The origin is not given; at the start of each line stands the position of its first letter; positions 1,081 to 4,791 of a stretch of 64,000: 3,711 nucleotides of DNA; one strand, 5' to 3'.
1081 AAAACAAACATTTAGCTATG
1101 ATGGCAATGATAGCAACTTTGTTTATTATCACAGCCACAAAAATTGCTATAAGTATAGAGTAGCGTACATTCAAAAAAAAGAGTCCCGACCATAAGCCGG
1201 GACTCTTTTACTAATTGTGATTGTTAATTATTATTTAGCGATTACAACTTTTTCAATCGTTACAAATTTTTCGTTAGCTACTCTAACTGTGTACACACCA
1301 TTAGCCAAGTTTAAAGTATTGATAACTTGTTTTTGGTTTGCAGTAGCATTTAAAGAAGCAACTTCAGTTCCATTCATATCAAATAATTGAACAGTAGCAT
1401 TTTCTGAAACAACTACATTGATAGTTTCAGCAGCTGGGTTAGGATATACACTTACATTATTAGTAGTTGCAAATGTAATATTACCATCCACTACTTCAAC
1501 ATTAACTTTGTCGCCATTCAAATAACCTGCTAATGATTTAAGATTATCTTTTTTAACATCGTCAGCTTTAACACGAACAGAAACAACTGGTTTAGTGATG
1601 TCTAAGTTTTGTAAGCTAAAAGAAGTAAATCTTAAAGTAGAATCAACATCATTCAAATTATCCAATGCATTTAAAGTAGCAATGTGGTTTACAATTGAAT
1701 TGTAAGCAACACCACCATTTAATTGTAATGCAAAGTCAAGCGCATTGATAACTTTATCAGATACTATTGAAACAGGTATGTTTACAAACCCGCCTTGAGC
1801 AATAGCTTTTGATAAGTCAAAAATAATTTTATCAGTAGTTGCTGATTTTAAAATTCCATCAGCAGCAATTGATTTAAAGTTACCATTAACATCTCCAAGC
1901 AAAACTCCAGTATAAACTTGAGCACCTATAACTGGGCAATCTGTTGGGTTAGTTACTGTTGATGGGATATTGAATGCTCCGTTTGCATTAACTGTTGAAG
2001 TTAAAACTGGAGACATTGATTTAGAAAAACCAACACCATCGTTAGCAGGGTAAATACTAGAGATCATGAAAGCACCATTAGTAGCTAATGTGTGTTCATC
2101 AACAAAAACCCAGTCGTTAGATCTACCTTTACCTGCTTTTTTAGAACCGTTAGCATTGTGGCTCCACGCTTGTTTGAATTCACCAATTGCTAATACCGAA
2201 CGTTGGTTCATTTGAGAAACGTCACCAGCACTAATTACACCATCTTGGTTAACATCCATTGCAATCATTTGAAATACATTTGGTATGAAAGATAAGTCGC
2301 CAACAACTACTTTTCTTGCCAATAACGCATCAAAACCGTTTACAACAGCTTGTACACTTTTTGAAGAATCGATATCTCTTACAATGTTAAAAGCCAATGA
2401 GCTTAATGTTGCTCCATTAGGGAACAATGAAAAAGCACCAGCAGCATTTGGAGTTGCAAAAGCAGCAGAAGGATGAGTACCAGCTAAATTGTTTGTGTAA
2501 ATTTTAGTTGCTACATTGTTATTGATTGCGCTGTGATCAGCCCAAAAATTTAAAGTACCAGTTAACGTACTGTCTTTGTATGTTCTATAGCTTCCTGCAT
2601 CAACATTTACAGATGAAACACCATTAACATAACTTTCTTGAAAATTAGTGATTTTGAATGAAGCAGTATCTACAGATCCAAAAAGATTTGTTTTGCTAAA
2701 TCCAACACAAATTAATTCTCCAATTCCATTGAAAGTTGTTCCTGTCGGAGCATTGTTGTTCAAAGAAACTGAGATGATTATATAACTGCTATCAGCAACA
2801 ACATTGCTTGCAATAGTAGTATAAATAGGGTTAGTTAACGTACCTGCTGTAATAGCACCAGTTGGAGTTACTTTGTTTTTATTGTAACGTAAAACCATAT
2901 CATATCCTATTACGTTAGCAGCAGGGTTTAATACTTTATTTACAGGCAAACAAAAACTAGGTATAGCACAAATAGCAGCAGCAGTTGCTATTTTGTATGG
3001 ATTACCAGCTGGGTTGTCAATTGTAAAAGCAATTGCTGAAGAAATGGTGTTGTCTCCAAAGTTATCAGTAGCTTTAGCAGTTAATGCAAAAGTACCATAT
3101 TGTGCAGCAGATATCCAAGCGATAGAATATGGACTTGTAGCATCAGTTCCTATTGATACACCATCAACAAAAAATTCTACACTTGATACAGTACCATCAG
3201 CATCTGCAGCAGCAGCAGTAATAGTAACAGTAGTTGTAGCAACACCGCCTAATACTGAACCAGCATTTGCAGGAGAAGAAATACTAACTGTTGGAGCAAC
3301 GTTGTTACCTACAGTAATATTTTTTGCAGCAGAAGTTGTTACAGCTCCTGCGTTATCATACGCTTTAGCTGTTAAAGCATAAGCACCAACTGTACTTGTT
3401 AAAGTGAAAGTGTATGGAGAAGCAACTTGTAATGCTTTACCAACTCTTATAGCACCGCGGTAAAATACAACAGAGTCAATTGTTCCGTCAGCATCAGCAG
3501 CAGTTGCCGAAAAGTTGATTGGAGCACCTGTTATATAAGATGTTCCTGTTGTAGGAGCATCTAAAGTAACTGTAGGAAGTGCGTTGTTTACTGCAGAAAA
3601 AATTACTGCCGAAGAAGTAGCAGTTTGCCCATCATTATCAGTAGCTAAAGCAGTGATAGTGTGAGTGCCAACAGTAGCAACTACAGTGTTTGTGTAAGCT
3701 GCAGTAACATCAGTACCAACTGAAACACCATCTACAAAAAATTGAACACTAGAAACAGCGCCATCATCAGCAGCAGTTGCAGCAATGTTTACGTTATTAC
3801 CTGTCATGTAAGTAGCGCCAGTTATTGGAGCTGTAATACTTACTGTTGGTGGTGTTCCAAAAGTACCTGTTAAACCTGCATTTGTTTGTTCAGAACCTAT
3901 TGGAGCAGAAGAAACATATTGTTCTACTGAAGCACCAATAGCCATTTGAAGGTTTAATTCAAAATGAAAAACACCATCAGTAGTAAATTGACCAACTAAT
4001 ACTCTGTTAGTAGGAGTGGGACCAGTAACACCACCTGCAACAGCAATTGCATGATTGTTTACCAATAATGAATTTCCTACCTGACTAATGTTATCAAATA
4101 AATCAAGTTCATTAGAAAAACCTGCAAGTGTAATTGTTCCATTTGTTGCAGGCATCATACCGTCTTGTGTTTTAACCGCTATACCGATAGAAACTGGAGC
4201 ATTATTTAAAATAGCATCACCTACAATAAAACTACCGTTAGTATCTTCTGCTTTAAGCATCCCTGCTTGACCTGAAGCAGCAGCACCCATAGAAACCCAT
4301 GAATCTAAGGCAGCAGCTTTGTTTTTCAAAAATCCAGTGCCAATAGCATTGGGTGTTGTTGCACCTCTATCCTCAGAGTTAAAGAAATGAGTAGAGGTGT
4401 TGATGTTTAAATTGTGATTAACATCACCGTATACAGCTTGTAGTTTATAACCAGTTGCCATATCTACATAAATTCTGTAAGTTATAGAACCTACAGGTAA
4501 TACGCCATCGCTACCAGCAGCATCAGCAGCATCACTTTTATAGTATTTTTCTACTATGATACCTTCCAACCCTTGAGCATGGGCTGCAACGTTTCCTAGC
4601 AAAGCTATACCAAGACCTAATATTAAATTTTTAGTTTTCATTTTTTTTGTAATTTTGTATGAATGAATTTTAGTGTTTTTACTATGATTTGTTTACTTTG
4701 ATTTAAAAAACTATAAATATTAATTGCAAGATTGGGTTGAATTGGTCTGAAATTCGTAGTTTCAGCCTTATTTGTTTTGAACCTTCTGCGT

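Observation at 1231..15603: TonB-receptor cluster built around four paralogs of an unnamed ~240-aa secreted domain, three with T9SS tails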

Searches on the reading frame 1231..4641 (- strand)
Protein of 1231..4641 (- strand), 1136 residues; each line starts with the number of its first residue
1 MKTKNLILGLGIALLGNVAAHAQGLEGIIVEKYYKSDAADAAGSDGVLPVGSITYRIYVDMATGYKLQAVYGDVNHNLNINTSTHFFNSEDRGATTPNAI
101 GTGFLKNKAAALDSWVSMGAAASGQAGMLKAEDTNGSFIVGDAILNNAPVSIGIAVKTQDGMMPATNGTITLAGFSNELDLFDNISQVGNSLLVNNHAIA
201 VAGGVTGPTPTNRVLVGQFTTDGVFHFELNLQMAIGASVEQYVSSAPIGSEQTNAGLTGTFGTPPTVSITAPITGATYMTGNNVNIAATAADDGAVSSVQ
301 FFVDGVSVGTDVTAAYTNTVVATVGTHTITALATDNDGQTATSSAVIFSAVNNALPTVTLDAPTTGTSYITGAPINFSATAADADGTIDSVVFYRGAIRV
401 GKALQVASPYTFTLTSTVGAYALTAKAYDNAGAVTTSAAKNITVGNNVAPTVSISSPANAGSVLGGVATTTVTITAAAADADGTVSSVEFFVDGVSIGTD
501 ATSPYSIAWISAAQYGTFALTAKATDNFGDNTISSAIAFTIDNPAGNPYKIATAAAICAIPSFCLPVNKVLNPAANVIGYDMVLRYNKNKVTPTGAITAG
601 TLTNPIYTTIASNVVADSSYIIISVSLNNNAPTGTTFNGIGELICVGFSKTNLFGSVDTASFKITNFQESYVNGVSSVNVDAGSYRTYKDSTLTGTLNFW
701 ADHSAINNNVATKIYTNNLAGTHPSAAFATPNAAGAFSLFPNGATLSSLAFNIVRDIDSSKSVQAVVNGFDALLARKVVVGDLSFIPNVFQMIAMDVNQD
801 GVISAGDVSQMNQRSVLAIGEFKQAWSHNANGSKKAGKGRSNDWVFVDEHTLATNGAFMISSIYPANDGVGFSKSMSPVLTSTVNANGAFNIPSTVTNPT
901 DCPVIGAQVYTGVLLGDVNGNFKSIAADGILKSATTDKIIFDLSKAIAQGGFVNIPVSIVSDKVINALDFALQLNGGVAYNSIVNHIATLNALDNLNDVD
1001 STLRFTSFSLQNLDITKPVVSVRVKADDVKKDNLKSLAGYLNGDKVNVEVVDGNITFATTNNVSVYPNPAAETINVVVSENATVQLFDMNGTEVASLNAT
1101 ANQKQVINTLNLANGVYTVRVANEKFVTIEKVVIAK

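Call 3: search_protein_families(library=pfam, proteins=[window:1231-4641:-], max_evalue=0.01)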
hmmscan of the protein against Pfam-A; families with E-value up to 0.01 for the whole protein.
window:1231-4641:- (1136 aa): 7 families
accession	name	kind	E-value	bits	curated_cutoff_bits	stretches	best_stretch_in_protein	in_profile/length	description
PF17957.7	Big_7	-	1.6e-37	128.4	24.1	3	265-331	1-70/70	Bacterial Ig domain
PF18962.6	Por_Secre_tail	-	2e-13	50.9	27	1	1065-1134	1-75/75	Secretion system C-terminal sorting domain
PF06832.18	BiPBP_C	-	5.3e-06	26.7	26.8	1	265-342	10-87/90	Penicillin-Binding Protein C-terminus Family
PF19077.6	Big_13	-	4.1e-05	24.4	27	0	477-543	32-102/102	Bacterial Ig-like domain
PF16355.11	DUF4982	-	0.001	19.4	23.9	0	487-527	14-55/61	Domain of unknown function (DUF4982)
PF14041.11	Lipoprotein_21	-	0.0019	18.8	25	0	284-330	12-59/87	LppP/LprE lipoprotein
PF00801.26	PKD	-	0.0021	18.5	23.5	0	366-437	8-75/80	PKD domain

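Call 4: search_protein_families(library=ncbifam, proteins=[window:1231-4641:-], max_evalue=0.01)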
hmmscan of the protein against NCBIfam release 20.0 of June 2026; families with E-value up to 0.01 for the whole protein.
window:1231-4641:- (1136 aa): 3 families
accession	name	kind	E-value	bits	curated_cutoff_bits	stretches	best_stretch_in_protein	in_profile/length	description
TIGR04183.1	Por_Secre_tail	domain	3.6e-12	46.1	23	1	1065-1134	1-71/72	T9SS type A sorting domain-containing protein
NF038113.1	T9SSA_dep_M36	equivalog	7.5e-12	44.2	885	1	1058-1134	789-868/869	T9SS-dependent M36 family metallopeptidase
NF033708.1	T9SS_Cterm_ChiA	domain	7.2e-05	22.6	40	1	1083-1134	3-54/55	T9SS sorting signal type C domain-containing protein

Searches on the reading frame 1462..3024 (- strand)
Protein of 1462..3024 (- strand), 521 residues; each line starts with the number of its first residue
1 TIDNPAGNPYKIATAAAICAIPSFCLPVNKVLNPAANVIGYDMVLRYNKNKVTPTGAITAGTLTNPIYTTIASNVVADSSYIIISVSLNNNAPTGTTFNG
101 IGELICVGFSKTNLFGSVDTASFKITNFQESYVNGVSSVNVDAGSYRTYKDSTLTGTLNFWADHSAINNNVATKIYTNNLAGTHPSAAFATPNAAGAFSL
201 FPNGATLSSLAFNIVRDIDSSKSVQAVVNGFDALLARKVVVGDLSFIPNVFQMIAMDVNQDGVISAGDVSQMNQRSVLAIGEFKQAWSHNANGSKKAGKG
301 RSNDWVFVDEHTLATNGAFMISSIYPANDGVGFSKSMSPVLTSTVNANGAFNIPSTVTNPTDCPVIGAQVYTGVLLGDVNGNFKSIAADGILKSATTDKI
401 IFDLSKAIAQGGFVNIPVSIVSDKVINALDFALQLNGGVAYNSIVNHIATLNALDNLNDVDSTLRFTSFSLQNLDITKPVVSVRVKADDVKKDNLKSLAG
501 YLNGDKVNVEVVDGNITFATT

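Call 57: search_protein_families(library=pfam, proteins=[window:1462-3024:-], max_evalue=5)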
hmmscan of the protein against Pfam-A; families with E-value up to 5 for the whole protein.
window:1462-3024:- (521 aa): 2 families
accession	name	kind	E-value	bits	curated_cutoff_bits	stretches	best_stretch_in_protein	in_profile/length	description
PF00404.24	Dockerin_1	-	0.0004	21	22.9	1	228-274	10-54/57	Dockerin type I domain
PF13202.12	EF-hand_5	-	0.18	11.8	25.9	1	255-266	7-18/25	EF hand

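Call 78: find_homologous_proteins(query=window:1462-3024:-, max_evalue=0.00001)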
Query window:1462-3024:- (521 aa): 40 proteins with E <= 0.00001 among 8000 candidates.
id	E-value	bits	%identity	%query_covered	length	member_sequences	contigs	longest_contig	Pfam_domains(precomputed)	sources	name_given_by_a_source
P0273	3.2e-227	773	71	98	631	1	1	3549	PF18962.8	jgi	jgi:Secretion system C-terminal sorting domain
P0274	4.3e-224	763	70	99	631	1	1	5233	PF18962.8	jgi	jgi:hypothetical protein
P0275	8.5e-139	482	49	99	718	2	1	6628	PF17957.8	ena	-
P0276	4.5e-118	413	45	97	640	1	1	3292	PF18962.8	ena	-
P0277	3.3e-116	407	43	96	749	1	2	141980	PF00963.25,PF18962.8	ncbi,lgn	-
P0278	1.3e-114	402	43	97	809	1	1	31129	PF22820.3,PF17957.8,PF18962.8,PF06832.19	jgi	jgi:chitodextrinase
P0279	1.7e-112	395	45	91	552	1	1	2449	PF00404.25,PF18962.8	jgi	jgi:hypothetical protein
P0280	2.2e-106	375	42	98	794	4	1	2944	PF18962.8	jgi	jgi:hypothetical protein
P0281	2.0e-105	372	43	91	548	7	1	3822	PF00404.25,PF18962.8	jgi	jgi:hypothetical protein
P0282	9.9e-101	356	42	98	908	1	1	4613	PF17957.8,PF00963.25,PF18962.8,PF06832.19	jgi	jgi:hypothetical protein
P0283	2.9e-100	355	41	98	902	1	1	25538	PF17957.8,PF18962.8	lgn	-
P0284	6.1e-97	344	41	98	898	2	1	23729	PF17957.8,PF18962.8,PF06832.19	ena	-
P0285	9.5e-97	343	40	98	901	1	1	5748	PF17957.8,PF18962.8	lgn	-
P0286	1.5e-96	342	41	92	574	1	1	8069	PF18962.8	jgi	-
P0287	5.4e-94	334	39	95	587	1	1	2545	PF18962.8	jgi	jgi:hypothetical protein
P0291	5.2e-84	301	55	55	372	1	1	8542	PF00404.25,PF18962.8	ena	-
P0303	1.1e-64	237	36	74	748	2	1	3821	PF00404.25,PF17957.8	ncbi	-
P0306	1.1e-61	227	47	55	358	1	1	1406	PF00404.25,PF18962.8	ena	-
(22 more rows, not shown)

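Call 86: predict_structure(alignment_id=A3)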
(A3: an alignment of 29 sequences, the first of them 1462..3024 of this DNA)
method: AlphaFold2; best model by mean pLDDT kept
length: 521 residues; sequences in the alignment: 29
mean_pLDDT: 87.7   pTM: 0.76
mean pLDDT of the five models: 87.7, 85.2, 84.0, 83.8, 83.7
residues with pLDDT >= 90: 301; 70-90: 170; 50-70: 39; < 50: 11
segments of 3 or more residues with pLDDT < 50: 1-4, 390-393, 519-521
pLDDT, mean of each block of 10 residues (from residue 1): 63 92 95 91 97 95 92 94 97 93 96 92 97 94 93 86 78 83 82 88 62 87 91 97 93 94 94 96 90 85 87 85 90 87 63 75 76 93 66 66 92 93 94 91 94 94 96 93 92 90 92 66 36
secondary structure, 60 per line:
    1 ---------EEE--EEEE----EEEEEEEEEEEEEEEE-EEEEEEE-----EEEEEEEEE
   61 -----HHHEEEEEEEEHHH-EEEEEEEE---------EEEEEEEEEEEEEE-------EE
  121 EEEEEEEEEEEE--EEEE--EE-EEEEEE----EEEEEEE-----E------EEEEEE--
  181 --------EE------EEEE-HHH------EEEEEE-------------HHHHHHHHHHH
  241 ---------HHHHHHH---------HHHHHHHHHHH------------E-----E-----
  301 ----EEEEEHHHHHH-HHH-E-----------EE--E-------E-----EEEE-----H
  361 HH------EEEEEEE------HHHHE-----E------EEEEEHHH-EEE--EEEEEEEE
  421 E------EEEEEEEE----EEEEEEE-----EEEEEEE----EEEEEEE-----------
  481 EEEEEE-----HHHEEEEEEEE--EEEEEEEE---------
elements in order: E10-12 E15-18 E23-38 E40-46 E52-60 E69-76 E81-88 E98-111 E119-132 E135-138 E144-149 E154-160 E173-178 E197-200 E211-216 H230-240 H250-256 H266-276 E305-309 H310-315 E351-354 E369-375 H382-385 E399-403 E408-410 E413-421 E428-435 E440-446 E452-458 E463-469 E481-486 E495-502 E505-512

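Call 88: fold_search(model_id=the predicted structure, library=pdb)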
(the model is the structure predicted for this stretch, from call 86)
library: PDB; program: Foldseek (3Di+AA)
matches with E <= 10: 1838; with E <= 0.001: 107
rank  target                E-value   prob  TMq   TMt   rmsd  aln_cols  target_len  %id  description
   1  4fl4_I                7.0e-10  1.00  0.28  0.44  11.3       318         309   15  Scaffoldin conformation and dynamics revealed by a ternary complex from the Clostridium thermocellum cellulosome (released 2012-06-27)
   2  4fl4_C                9.2e-10  1.00  0.28  0.43  11.6       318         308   15  Scaffoldin conformation and dynamics revealed by a ternary complex from the Clostridium thermocellum cellulosome (released 2012-06-27)
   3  3kcp_A                3.5e-09  1.00  0.26  0.42  10.8       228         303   15  Crystal structure of interacting Clostridium thermocellum multimodular components (released 2010-02-09)
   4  3l8q_A                1.1e-08  1.00  0.18  0.26  29.4       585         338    8  Structure analysis of the type II cohesin dyad from the adaptor ScaA scaffoldin of Acetivibrio cellulolyticus (released 2010-05-05)
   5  3l8q_D                1.2e-08  1.00  0.18  0.26  29.7       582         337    7  Structure analysis of the type II cohesin dyad from the adaptor ScaA scaffoldin of Acetivibrio cellulolyticus (released 2010-05-05)
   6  4fl4_L                1.8e-08  1.00  0.25  0.39  11.6       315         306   15  Scaffoldin conformation and dynamics revealed by a ternary complex from the Clostridium thermocellum cellulosome (released 2012-06-27)
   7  3l8q_C                1.9e-08  1.00  0.18  0.27  29.7       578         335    7  Structure analysis of the type II cohesin dyad from the adaptor ScaA scaffoldin of Acetivibrio cellulolyticus (released 2010-05-05)
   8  3l8q_B                7.8e-08  1.00  0.18  0.26  30.1       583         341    8  Structure analysis of the type II cohesin dyad from the adaptor ScaA scaffoldin of Acetivibrio cellulolyticus (released 2010-05-05)
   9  5nrm_A                1.8e-07  1.00  0.23  0.77   3.1       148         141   18  Crystal structure of the sixth cohesin from Acetivibrio cellulolyticus' scaffoldin B in complex with Cel5 dockerin S51 (released 2018-01-31)
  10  2xdh                  1.9e-07  1.00  0.22  0.75   3.8       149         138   19  Non-cellulosomal cohesin from the hyperthermophilic archaeon Archaeoglobus fulgidus (released 2010-05-26)
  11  8beg_B                3.5e-07  0.99  0.18  0.15  27.2       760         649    9  Structure of Ig-like domains from PrgB (released 2022-11-30)
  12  5nrk_A                5.1e-07  1.00  0.23  0.76   3.0       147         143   18  Crystal structure of the sixth cohesin from Acetivibrio cellulolyticus' scaffoldin B in complex with Cel5 dockerin S15 (released 2018-01-31)
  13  3ul4_A                6.0e-07  1.00  0.23  0.77   2.9       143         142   14  Crystal structure of Coh-OlpA(Cthe_3080)-Doc918(Cthe_0918) complex: A novel type I Cohesin-Dockerin complex from Clost (released 2012-11-28)
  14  4dh2_C                6.0e-07  1.00  0.23  0.66   3.6       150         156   13  Crystal structure of Coh-OlpC(Cthe_0452)-Doc435(Cthe_0435) complex: A novel type I Cohesin-Dockerin complex from Clost (released 2012-11-28)
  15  7l0o_A                6.0e-07  0.99  0.17  0.18  21.1       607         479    9  Streptococcus gordonii C123 Domain(s)-Structural and Functional Analysis (released 2021-09-08)
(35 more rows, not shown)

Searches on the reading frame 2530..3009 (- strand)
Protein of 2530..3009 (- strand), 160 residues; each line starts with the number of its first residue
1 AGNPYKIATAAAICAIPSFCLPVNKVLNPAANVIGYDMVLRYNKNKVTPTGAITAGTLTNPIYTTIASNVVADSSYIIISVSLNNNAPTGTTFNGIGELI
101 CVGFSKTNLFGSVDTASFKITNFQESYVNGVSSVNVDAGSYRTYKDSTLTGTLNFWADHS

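Call 95: search_solved_structures(query=A4, max_evalue=1)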
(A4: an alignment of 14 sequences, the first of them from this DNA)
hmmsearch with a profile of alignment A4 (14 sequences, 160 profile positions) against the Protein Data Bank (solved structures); distinct sequences matched with E-value up to 1: 4.
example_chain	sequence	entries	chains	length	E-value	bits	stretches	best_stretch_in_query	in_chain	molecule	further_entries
8eow_A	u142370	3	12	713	0.098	15.9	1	21-71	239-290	Potassium voltage-gated channel subfamily H member 1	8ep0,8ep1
6pbx_A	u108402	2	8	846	0.12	15.6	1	21-71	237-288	Potassium voltage-gated channel subfamily H member 1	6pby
5k7l_A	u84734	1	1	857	0.12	15.6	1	21-71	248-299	Potassium voltage-gated channel subfamily H member 1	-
7yid_A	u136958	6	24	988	0.23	14.7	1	19-71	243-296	Potassium voltage-gated channel subfamily H member 5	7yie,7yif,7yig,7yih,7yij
